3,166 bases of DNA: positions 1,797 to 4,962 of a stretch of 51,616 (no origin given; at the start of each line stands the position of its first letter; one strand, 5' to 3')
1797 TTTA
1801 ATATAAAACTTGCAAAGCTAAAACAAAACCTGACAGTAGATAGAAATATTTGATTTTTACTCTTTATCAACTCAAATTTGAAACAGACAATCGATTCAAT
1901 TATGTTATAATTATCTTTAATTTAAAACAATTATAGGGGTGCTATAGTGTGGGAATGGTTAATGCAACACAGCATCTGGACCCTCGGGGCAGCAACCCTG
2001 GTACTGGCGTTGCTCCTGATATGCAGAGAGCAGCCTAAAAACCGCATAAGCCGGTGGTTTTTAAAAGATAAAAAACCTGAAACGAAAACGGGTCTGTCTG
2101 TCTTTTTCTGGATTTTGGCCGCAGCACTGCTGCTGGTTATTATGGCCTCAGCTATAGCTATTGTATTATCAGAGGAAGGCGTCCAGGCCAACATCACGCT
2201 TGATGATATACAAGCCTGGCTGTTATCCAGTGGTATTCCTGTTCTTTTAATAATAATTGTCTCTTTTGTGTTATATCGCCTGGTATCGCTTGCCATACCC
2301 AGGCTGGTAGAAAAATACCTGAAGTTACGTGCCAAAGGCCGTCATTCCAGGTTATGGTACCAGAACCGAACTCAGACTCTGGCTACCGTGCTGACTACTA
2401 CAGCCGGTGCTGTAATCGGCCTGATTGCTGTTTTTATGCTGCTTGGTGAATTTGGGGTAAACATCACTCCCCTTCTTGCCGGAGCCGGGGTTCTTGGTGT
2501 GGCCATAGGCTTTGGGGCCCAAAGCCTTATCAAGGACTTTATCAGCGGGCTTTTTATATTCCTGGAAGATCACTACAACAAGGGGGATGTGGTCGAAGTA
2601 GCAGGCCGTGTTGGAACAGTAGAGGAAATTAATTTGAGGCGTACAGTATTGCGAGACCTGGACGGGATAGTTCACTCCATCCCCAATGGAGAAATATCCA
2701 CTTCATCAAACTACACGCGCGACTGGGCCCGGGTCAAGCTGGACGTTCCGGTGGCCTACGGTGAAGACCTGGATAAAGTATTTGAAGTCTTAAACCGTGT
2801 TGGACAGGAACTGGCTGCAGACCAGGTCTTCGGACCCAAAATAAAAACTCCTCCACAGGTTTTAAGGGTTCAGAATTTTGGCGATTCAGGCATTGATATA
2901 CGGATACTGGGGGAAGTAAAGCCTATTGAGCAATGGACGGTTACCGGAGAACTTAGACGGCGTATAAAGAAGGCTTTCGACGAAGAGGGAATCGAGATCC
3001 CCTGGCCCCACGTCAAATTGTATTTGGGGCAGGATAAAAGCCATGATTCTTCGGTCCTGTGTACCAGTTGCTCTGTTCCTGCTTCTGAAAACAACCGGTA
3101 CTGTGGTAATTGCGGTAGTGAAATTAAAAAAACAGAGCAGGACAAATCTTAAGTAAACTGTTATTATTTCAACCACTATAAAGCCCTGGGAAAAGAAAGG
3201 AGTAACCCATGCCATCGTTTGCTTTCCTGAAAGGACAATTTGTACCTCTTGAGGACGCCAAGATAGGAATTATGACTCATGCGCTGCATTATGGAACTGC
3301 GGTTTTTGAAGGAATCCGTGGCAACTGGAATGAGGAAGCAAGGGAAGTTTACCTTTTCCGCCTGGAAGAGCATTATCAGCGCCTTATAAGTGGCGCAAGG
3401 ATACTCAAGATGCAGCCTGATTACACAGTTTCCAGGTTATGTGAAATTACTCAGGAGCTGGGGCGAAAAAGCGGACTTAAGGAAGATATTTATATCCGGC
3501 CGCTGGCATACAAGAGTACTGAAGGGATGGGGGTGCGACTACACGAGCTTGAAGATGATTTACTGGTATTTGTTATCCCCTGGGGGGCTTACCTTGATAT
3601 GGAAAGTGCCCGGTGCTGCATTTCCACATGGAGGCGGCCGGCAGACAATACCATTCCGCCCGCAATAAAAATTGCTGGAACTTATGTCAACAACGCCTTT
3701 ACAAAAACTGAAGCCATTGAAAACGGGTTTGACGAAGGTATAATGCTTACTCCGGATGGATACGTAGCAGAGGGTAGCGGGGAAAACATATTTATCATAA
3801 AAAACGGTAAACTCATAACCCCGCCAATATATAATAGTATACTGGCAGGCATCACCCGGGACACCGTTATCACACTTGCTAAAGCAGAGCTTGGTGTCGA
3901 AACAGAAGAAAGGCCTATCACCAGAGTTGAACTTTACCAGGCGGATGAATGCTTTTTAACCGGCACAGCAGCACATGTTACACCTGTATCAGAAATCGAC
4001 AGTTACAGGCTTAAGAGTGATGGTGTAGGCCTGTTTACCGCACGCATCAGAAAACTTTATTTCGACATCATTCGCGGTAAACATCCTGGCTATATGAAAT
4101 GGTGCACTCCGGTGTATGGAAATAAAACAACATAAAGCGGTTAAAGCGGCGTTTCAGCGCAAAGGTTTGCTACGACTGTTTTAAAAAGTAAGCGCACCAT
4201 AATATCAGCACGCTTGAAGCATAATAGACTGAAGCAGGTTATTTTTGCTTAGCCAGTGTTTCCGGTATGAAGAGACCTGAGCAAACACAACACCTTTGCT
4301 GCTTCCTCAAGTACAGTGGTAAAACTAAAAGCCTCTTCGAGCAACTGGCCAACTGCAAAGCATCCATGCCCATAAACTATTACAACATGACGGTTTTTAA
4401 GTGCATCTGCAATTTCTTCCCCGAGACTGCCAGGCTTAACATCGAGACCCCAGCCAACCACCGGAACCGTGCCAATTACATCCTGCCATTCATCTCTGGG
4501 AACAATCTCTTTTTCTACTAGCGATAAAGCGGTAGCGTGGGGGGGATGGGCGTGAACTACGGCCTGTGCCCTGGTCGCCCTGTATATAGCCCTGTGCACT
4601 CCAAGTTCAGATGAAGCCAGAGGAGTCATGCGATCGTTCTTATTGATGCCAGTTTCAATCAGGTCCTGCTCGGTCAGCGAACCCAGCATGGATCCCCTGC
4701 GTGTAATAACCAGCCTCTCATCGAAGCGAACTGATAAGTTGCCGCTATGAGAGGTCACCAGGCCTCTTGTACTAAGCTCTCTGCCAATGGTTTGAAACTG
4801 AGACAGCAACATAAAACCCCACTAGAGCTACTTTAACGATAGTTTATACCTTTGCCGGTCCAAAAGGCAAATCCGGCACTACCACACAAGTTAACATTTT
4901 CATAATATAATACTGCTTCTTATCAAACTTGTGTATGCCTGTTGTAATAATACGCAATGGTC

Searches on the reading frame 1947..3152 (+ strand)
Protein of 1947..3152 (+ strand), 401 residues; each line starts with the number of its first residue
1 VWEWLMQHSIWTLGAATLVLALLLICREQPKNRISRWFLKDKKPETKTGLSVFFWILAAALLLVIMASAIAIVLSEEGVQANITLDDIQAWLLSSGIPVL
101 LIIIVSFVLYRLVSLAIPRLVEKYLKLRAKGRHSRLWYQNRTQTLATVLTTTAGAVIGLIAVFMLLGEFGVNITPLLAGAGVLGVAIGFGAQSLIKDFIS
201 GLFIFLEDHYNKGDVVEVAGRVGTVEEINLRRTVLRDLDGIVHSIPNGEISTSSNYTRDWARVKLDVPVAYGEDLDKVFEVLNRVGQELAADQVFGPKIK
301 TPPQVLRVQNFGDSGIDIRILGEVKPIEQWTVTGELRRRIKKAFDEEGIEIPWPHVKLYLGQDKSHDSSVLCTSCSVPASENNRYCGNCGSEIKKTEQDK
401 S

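Call 51: search_protein_families(library=ncbifam, proteins=[window:1947-3152:+], max_evalue=1e-20)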
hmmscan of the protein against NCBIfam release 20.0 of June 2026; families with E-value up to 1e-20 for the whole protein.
window:1947-3152:+ (401 aa): 5 families
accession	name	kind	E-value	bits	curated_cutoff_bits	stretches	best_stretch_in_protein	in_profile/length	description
NF047601.1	MscSThanab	equivalog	1.2e-55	189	500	1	92-360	17-276/280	small-conductance mechanosensitive channel MscS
NF008542.0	PRK11465.1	equivalog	3.8e-46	157.7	596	1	100-359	466-723/741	mechanosensitive channel protein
NF047602.1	MscsSHelicob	equivalog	7.8e-22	78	400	1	141-356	41-254/260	small-conductance mechanosensitive channel MscS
NF008438.0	PRK11281.1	equivalog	4.9e-21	74.3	991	1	139-368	872-1096/1113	mechanosensitive channel MscK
NF007662.0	PRK10334.1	subfamily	9.4e-21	74.3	321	0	89-360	21-277/286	small-conductance mechanosensitive channel MscS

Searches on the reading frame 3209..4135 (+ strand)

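Call 51: search_protein_families(library=ncbifam, proteins=[window:3209-4135:+], max_evalue=1e-20)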
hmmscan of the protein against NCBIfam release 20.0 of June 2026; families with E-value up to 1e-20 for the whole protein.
window:3209-4135:+ (308 aa): 12 families
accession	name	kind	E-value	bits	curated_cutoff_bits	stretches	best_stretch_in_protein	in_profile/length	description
NF005146.0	PRK06606.1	equivalog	6.9e-112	373.4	279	1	4-302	8-306/307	branched-chain amino acid transaminase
TIGR01122.1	ilvE_I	equivalog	1e-102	343.4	245.55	1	6-302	1-298/298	branched-chain-amino-acid transaminase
NF005726.0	PRK07544.1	equivalog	1.1e-66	224.9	396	1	6-290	14-290/295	branched-chain amino acid aminotransferase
NF006185.0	PRK08320.1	subfamily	2.8e-62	210.5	363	1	5-285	5-280/292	branched-chain amino acid aminotransferase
NF009126.0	PRK12479.1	equivalog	2.7e-46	158.1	518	1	4-282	5-278/299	branched-chain-amino-acid transaminase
NF009896.0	PRK13356.1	equivalog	2e-43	148.5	262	1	4-289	9-284/287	branched-chain amino acid aminotransferase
NF009897.0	PRK13357.1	equivalog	3.8e-42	144.3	307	1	10-302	48-357/358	branched-chain amino acid aminotransferase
TIGR01123.1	ilvE_II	equivalog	6.8e-39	133.7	250.05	1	15-300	10-311/313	branched-chain-amino-acid transaminase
NF005209.0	PRK06680.1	subfamily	5.2e-36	124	320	1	2-289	2-282/286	D-amino-acid transaminase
NF005800.0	PRK07650.1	equivalog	4.7e-34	118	308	1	6-285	4-273/290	aminodeoxychorismate lyase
TIGR01121.1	D_amino_aminoT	equivalog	1e-30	106.9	277.45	1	161-284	150-271/276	D-amino-acid transaminase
NF005888.0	PRK07849.1-3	equivalog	1.2e-21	76.9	273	0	159-271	165-277/298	aminodeoxychorismate lyase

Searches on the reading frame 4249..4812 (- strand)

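Call 51: search_protein_families(library=ncbifam, proteins=[window:4249-4812:-], max_evalue=1e-20)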
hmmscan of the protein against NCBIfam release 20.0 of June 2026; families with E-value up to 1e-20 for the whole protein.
window:4249-4812:- (187 aa): 4 families
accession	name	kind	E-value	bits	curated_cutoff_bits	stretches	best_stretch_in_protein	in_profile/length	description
NF006413.0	PRK08660.1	equivalog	1.3e-65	220.7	203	1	2-182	2-181/184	aldolase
NF040649.1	FucA_Meth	equivalog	5.1e-22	78.7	250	1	3-178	3-176/179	L-fuculose phosphate aldolase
NF006208.0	PRK08333.1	equivalog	5.5e-22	78.3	267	1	13-177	16-182/189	aldolase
NF043034.1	OxoTetrPhDc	equivalog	2.7e-21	76.3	250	1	5-181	8-191/205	3-oxo-tetronate 4-phosphate decarboxylase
